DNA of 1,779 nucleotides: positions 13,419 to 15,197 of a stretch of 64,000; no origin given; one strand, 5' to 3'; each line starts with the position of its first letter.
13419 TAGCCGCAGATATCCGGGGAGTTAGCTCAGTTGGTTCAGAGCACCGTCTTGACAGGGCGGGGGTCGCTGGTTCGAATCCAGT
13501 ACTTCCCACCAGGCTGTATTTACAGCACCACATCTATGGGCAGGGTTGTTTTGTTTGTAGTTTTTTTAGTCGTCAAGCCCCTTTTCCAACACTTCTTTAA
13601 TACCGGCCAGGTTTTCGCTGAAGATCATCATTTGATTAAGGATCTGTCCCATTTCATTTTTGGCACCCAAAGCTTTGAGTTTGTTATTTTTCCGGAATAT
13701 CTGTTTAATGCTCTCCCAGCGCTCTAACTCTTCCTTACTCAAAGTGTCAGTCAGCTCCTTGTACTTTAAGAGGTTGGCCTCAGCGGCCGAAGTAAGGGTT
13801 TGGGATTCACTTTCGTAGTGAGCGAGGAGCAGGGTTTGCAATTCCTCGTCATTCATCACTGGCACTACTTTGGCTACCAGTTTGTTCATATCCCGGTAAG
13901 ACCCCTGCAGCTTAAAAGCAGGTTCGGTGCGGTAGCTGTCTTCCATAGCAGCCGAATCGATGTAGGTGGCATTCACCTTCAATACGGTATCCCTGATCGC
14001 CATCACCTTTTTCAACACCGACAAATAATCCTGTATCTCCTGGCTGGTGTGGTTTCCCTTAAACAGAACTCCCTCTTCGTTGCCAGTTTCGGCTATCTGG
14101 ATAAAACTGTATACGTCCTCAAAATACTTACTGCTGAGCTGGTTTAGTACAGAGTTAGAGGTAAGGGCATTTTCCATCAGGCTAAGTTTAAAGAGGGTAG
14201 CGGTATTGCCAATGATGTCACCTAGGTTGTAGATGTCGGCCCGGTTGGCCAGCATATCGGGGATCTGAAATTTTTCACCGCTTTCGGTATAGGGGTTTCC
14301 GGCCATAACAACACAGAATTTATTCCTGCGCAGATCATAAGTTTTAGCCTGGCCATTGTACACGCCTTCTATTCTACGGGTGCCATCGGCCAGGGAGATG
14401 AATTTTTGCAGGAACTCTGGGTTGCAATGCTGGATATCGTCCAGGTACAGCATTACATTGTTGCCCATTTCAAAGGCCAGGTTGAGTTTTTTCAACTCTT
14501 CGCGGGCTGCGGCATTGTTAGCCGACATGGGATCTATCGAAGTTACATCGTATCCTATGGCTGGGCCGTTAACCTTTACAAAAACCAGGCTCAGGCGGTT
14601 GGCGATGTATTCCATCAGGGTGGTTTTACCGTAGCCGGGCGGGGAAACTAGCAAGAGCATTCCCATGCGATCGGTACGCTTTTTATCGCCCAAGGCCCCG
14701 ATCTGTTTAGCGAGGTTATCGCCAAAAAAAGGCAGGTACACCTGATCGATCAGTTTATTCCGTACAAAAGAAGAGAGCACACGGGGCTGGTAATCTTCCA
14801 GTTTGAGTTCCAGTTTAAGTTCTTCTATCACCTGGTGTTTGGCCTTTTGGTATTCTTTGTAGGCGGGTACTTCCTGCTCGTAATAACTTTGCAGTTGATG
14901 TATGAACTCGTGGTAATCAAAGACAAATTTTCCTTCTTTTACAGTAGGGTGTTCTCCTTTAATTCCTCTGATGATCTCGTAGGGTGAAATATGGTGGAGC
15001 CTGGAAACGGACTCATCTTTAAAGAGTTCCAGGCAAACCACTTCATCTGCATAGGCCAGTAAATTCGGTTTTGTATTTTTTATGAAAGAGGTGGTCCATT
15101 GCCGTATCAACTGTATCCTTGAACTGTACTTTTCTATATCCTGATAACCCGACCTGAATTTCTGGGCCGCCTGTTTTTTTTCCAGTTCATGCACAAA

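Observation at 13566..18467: Architecture of the 1633-aa protein: one C-terminal MoxR-like AAA+ domain, long coiled coil and a distinct N-terminal domain. Candidate remodeller of PspA/flotillin polymers.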

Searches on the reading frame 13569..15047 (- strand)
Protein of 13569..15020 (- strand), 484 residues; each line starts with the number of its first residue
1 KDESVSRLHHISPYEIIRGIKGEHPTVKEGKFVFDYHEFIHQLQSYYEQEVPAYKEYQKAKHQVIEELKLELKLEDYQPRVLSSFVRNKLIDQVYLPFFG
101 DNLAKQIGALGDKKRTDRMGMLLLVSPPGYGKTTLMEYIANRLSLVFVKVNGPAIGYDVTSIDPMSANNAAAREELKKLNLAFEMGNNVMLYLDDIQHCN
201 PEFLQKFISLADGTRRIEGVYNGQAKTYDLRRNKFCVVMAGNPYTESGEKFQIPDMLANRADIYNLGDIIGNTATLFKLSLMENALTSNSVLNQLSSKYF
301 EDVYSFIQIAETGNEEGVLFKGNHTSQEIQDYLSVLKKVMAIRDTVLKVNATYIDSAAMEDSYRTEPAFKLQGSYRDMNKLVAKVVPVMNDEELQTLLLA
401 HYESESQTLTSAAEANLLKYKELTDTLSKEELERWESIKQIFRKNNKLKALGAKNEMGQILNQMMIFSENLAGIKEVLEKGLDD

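Call 30: search_protein_representatives(protein=window:13569-15020:-)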
Query: 484 residues. Proteins with E-value up to 0.001 (for the whole library): 909; up to 1e-10: 673; up to 1e-30: 358. The best 150 are listed.
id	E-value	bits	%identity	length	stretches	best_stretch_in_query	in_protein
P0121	2.6e-196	669.4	63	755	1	17-481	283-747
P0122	3.4e-183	626.2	59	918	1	17-482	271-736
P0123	1.4e-182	624.2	58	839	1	16-484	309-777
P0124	3.2e-182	623.0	59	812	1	10-482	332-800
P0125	3.9e-180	616.1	55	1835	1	7-478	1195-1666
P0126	9.1e-179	611.6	58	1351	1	16-482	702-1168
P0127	9.4e-179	611.6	58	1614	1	16-478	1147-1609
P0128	1.1e-176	604.7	56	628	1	6-479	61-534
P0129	2.4e-176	603.6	55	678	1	6-483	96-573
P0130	8.3e-176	601.9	55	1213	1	4-483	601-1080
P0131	3.7e-175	599.7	56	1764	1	17-480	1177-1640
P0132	9.3e-175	598.4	57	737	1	17-482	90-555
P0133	5.3e-173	592.6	56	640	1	17-482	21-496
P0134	9.4e-173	591.8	56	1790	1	17-476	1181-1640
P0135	2.8e-170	583.7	56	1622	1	6-465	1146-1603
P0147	2.8e-159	547.4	53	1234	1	6-481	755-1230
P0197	5.1e-143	493.8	51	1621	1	17-450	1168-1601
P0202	1.1e-138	479.5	49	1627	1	17-458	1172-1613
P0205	2.6e-137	475.0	49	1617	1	18-475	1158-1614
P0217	2.6e-130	451.9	47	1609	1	15-475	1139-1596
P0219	2.9e-128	445.2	51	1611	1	17-444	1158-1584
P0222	2.5e-123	428.9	46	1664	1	11-448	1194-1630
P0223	1.8e-122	426.1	48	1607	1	16-447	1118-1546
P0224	2.9e-122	425.4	49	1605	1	10-445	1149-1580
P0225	5.4e-122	424.5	48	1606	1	18-448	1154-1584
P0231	1.1e-114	400.4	46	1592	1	15-438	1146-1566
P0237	3.6e-112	392.1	46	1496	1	17-440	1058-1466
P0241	2.8e-108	379.3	46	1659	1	17-445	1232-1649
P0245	5.4e-107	375.1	43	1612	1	11-444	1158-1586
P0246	3.7e-106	372.3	46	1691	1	32-476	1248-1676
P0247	4.7e-104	365.4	46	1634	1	52-463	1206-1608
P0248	3.4e-103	362.6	46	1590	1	17-424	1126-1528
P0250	7.3e-103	361.5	47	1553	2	16-286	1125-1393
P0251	8.4e-103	361.3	47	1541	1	16-428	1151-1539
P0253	6.8e-102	358.3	44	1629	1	26-424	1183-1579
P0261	6.7e-96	338.5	39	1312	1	9-478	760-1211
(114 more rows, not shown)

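Call 41: search_solved_structures(query=A2, max_evalue=1, show_alignments=3)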
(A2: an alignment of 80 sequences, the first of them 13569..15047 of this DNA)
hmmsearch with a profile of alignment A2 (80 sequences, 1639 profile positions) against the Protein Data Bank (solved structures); distinct sequences matched with E-value up to 1: 103 (the best 60 are shown).
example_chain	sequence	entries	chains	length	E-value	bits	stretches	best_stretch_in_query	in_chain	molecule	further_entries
9bji_A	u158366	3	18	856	0.0011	19.6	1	1279-1311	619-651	Nuclear valosin-containing protein-like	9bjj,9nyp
1ixr_C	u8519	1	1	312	0.0013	19.3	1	1277-1312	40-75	RuvB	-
1ixs_B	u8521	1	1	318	0.0013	19.3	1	1277-1312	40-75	RuvB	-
8efv_D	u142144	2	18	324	0.0014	19.2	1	1277-1312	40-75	Holliday junction ATP-dependent DNA helicase RuvB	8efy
1hqc_A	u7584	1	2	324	0.0014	19.2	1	1277-1312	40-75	RUVB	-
7swl_A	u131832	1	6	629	0.0021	18.6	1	1245-1311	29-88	Rix7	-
9dx3_A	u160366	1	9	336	0.0027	18.2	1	1271-1311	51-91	Holliday junction branch migration complex subunit RuvB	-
9dx4_A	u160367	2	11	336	0.0029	18.1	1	1271-1311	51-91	Holliday junction branch migration complex subunit RuvB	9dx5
6mat_A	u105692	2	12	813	0.003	18.1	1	1245-1311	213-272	Rix7 mutant | Rix7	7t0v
7t3i_A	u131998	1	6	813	0.003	18.1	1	1245-1311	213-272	Rix7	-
7pbl_A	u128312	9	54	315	0.017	15.6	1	1279-1313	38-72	Holliday junction ATP-dependent DNA helicase RuvB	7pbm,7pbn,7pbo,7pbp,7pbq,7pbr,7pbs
7wub_C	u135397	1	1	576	0.018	15.5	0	1278-1313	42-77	Transitional endoplasmic reticulum ATPase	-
7wub_D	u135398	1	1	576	0.019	15.5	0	1278-1313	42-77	Transitional endoplasmic reticulum ATPase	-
6mck_A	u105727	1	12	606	0.021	15.3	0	1278-1313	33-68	Transitional endoplasmic reticulum ATPase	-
6chs_H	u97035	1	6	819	0.024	15.1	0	1279-1314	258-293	Putative cell division control protein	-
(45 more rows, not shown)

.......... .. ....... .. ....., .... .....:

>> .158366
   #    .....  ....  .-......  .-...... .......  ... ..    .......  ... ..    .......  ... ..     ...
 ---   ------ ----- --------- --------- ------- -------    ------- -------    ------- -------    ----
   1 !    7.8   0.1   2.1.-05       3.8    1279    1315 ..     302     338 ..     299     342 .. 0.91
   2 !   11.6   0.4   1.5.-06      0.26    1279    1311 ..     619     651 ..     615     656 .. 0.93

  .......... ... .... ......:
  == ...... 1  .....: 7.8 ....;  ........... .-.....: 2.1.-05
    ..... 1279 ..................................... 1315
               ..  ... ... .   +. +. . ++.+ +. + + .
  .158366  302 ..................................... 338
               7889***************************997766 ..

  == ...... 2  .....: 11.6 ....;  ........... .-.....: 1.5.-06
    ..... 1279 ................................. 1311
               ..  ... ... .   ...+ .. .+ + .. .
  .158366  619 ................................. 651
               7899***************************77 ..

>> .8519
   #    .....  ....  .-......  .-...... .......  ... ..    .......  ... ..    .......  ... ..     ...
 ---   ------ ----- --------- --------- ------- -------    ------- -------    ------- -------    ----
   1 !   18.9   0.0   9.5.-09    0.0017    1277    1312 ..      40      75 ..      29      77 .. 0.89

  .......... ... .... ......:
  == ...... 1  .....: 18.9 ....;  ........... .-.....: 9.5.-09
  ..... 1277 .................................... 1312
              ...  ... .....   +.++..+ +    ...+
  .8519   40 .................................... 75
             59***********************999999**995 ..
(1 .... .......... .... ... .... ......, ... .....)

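Call 42: list_cluster_members(proteins=[P0253, P0247, P0245, P0248, P0231, P0241, P0225, P0246, P0222, P0261])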
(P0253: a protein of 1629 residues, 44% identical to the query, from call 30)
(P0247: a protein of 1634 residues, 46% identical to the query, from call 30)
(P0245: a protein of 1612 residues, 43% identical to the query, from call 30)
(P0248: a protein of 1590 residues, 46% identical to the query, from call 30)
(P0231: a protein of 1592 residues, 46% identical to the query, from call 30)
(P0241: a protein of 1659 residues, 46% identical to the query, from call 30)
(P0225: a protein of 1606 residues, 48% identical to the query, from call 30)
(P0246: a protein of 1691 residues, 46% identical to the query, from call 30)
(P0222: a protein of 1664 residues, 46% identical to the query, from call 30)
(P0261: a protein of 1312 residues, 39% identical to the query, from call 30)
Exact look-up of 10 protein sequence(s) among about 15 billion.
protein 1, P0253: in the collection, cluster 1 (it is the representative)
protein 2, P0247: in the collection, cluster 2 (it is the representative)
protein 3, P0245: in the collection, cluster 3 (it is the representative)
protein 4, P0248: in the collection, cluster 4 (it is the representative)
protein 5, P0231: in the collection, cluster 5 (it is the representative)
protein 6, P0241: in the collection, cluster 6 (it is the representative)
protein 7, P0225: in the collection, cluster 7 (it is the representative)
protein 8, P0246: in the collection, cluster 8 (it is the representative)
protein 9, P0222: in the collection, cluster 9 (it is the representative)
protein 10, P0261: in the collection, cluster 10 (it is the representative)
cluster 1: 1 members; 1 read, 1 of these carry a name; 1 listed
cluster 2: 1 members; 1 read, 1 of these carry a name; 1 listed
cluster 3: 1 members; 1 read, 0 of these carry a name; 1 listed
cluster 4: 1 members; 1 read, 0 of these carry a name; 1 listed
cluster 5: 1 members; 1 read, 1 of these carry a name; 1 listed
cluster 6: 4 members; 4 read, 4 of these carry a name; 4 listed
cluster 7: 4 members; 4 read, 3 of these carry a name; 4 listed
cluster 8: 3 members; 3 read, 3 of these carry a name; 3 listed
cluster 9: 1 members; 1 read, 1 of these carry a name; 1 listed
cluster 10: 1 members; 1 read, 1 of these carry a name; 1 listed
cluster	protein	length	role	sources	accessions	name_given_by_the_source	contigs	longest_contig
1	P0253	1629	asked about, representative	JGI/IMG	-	hypothetical protein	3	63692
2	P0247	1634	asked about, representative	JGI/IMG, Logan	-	hypothetical protein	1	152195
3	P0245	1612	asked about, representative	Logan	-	-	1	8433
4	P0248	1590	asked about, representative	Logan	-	-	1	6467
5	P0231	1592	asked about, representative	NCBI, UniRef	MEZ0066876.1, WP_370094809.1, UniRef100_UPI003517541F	hypothetical protein ABIA32_002889 [Streptacidiphilus sp. MAP12-20] | DNA repair ATPase n=1 Tax=Streptacidiphilus sp. MAP12-20 TaxID=3156299 RepID=UPI003517541F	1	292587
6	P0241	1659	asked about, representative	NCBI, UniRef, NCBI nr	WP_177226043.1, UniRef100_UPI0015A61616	DNA repair ATPase [Actinacidiphila rubida] | DNA repair ATPase n=1 Tax=Actinacidiphila rubida TaxID=310780 RepID=UPI0015A61616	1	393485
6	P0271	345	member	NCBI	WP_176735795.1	DNA repair ATPase, partial [Actinacidiphila rubida]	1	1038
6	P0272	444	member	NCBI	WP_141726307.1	AAA family ATPase, partial [Actinacidiphila rubida]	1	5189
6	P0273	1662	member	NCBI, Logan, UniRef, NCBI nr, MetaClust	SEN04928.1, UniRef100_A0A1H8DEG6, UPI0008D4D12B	MoxR-like ATPase [Actinacidiphila rubida] | MoxR-like ATPase n=3 Tax=Actinacidiphila rubida TaxID=310780 RepID=A0A1H8DEG6_9ACTN | status=active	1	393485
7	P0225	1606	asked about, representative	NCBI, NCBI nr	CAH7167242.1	conserved hypothetical protein [Vibrio chagasii]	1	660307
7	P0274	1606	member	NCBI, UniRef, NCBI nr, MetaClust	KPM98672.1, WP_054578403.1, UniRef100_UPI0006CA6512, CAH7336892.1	DNA repair ATPase [Vibrio alginolyticus] | DNA repair ATPase n=1 Tax=Vibrio alginolyticus TaxID=663 RepID=UPI0006CA6512 | status=active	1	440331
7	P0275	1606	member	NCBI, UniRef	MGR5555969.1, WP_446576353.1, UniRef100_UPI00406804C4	DNA repair ATPase [Vibrio fortis] | DNA repair ATPase n=1 Tax=Vibrio fortis TaxID=212667 RepID=UPI00406804C4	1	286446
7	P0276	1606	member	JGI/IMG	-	-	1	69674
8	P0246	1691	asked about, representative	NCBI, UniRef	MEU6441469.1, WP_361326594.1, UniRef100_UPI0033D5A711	DNA repair ATPase [Streptomyces sp. NPDC047046] | DNA repair ATPase n=1 Tax=Streptomyces sp. NPDC047046 TaxID=3155378 RepID=UPI0033D5A711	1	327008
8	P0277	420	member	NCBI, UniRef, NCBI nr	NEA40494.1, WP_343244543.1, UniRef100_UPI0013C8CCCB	DNA repair ATPase, partial [Streptomyces sp. SID11385] | DNA repair ATPase n=1 Tax=Streptomyces sp. SID11385 TaxID=2706031 RepID=UPI0013C8CCCB | hypothetical protein [Streptomyces sp. SID11385]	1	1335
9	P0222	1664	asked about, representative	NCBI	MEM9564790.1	MAG: DNA repair ATPase [Actinomycetota bacterium]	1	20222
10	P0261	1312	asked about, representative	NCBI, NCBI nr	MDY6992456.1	MAG: DNA repair ATPase, partial [Pseudomonadota bacterium] | DNA repair ATPase [Pseudomonadota bacterium]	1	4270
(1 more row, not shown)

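Call 43: predict_structure(alignment_id=A2)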
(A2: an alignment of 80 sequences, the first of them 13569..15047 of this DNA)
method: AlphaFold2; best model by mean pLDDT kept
length: 493 residues; sequences in the alignment: 80
mean_pLDDT: 90.1   pTM: 0.77
mean pLDDT of the five models: 90.1, 89.5, 89.3, 88.6, 85.7
residues with pLDDT >= 90: 315; 70-90: 165; 50-70: 13; < 50: 0
segments of 3 or more residues with pLDDT < 50: none
pLDDT, mean of each block of 10 residues (from residue 1): 75 73 89 88 90 96 97 93 86 81 89 86 73 90 92 95 95 95 96 95 96 93 91 94 94 82 90 85 91 94 93 95 93 96 97 96 89 91 93 97 97 92 96 96 96 86 70 78 82 74
secondary structure, 60 per line:
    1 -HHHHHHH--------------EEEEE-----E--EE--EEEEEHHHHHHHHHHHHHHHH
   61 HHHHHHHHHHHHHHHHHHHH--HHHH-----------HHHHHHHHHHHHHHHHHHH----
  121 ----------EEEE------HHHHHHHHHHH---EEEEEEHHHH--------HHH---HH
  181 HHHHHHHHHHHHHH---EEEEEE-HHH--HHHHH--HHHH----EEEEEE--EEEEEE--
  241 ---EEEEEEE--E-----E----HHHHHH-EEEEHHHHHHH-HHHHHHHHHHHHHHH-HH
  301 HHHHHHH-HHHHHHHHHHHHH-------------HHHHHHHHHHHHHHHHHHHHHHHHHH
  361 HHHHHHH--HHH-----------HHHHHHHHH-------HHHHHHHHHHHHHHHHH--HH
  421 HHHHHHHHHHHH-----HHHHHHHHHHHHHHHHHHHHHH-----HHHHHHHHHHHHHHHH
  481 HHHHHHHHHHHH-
elements in order: H2-8 E23-27 E40-44 H45-80 H83-86 H98-116 E131-134 H141-151 E155-160 H161-164 H179-194 E198-203 H210-214 H217-220 E225-230 E233-238 E244-250 H264-269 E271-274 H275-281 H283-297 H299-307 H309-321 H335-367 H384-392 H400-416 H419-432 H438-459 H465-492

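Call 72: list_cluster_members(proteins=[P0217, P0219, P0224, P0223, P0202, P0205, P0197, P0237, P0250, P0251])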
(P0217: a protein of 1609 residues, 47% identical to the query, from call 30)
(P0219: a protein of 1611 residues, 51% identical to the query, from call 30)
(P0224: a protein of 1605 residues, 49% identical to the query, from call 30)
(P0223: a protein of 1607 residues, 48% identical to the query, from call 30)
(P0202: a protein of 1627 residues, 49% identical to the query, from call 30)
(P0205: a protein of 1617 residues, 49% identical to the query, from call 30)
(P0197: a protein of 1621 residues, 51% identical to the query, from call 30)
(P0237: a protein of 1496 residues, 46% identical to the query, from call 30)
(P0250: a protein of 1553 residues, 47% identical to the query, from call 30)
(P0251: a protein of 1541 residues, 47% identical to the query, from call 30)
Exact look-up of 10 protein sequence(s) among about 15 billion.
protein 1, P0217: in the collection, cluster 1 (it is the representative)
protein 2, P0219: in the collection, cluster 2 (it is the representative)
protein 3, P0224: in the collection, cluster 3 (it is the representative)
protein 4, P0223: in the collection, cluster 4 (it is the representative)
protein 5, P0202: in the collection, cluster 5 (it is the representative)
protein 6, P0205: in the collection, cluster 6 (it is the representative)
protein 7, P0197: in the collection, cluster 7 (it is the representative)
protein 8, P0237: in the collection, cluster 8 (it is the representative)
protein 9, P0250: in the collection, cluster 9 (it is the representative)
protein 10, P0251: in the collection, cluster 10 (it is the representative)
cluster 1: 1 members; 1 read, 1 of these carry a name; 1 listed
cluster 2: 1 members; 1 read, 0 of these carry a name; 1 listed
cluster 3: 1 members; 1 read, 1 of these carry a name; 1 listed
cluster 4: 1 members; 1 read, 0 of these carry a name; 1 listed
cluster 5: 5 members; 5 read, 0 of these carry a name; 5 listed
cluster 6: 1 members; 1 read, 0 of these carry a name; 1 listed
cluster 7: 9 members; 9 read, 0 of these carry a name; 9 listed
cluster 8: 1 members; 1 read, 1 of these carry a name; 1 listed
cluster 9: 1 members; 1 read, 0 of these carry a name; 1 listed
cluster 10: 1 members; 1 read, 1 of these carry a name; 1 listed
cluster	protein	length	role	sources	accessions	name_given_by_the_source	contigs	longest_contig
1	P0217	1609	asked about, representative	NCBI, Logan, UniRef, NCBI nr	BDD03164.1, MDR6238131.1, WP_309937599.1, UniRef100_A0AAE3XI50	DNA repair ATPase [Aureibacter tunicatorum] | ATPase family associated with various cellular activities (AAA) n=1 Tax=Aureibacter ...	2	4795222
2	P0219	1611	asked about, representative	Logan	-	-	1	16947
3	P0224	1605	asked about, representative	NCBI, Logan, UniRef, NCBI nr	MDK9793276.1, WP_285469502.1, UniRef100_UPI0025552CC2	DNA repair ATPase [Vibrio sp. D431a] | DNA repair ATPase n=1 Tax=Vibrio sp. D431a TaxID=2837388 RepID=UPI0025552CC2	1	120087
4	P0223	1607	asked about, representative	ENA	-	-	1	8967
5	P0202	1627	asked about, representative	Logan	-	-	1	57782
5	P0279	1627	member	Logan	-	-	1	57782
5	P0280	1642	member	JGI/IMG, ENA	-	-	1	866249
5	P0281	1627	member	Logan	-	-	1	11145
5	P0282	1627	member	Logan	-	-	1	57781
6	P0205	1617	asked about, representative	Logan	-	-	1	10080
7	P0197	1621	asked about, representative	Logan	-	-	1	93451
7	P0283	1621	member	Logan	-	-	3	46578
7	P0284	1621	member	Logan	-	-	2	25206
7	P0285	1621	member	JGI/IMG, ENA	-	-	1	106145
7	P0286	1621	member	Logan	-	-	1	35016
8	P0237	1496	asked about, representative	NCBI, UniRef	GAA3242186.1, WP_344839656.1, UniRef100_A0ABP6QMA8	DNA repair ATPase [Actinocorallia longicatena] | DNA repair ATPase n=1 Tax=Actinocorallia longicatena TaxID=111803 RepID=A0ABP6QMA8_9ACTN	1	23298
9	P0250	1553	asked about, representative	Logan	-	-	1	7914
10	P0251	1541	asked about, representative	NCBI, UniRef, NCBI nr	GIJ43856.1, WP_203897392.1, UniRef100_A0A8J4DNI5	hypothetical protein Val02_07420 [Virgisporangium aliadipatigenens] | DNA repair ATPase n=1 Tax=Virgisporangium aliadipatigenens TaxID=741659 ... | DNA repair ATPase [Virgisporangium aliadipatigenens]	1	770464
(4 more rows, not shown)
